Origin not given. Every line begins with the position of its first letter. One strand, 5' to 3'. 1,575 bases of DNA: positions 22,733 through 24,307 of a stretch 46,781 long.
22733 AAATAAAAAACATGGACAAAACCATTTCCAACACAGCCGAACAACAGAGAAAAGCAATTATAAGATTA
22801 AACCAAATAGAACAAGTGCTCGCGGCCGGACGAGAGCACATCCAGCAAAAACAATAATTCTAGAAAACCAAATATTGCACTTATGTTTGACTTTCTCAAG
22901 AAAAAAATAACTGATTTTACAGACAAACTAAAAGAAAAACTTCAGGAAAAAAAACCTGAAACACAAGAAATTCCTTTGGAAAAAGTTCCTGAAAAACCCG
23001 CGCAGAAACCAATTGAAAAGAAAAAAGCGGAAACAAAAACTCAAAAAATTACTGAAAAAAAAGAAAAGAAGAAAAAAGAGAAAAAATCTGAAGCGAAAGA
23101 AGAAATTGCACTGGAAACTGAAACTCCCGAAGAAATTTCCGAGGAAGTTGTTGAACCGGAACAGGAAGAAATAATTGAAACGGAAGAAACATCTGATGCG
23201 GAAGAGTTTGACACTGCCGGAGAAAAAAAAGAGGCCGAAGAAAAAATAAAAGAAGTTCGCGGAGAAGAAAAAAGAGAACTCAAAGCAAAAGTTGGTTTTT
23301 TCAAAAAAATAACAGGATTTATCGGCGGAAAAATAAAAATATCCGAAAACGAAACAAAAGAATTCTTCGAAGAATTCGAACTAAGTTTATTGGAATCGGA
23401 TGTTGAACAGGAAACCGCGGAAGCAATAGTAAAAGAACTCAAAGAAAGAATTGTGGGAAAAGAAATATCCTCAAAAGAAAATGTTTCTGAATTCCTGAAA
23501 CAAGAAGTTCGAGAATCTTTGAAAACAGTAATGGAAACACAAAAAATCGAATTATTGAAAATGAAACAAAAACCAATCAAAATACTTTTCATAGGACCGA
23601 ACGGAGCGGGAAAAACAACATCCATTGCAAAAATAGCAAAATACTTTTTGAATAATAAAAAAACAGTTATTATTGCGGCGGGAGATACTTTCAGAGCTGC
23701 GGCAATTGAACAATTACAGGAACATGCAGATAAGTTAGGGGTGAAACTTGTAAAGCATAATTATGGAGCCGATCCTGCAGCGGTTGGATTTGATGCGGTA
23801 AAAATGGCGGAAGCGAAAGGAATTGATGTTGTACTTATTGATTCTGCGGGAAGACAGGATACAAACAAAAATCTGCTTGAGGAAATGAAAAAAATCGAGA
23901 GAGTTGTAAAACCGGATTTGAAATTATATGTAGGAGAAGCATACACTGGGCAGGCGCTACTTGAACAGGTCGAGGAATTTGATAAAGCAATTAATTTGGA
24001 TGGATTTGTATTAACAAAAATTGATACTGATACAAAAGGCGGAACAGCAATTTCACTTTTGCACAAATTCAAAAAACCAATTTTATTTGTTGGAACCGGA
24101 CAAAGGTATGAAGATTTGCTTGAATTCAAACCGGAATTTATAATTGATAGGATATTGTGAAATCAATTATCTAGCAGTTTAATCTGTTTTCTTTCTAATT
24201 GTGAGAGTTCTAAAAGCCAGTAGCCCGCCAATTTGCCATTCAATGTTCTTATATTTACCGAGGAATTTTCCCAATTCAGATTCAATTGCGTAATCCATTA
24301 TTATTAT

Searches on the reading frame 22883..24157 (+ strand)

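Call 28: search_protein_families(library=pfam, proteins=[window:22883-24157:+], max_evalue=0.001)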
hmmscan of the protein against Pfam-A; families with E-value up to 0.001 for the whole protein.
window:22883-24157:+ (425 aa): 6 families
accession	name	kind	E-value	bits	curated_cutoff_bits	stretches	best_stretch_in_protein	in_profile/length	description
PF00448.28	SRP54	-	2.2e-70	236.8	22.7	1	233-425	3-195/196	SRP54-type protein, GTPase domain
PF02881.24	SRP54_N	-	5.3e-11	43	22.4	1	140-208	2-74/75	SRP54-type protein, helical bundle domain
PF13207.12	AAA_17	-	3.9e-06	27.6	27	1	238-350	2-108/136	AAA domain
PF13604.12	AAA_30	-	1.8e-05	25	27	1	235-329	22-104/191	AAA domain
PF00205.28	TPP_enzyme_M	-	8.4e-05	22.7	30.4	0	248-291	1-44/137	Thiamine pyrophosphate enzyme, central domain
PF06414.18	Zeta_toxin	-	0.00067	19.6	22.3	0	223-336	9-118/199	Zeta toxin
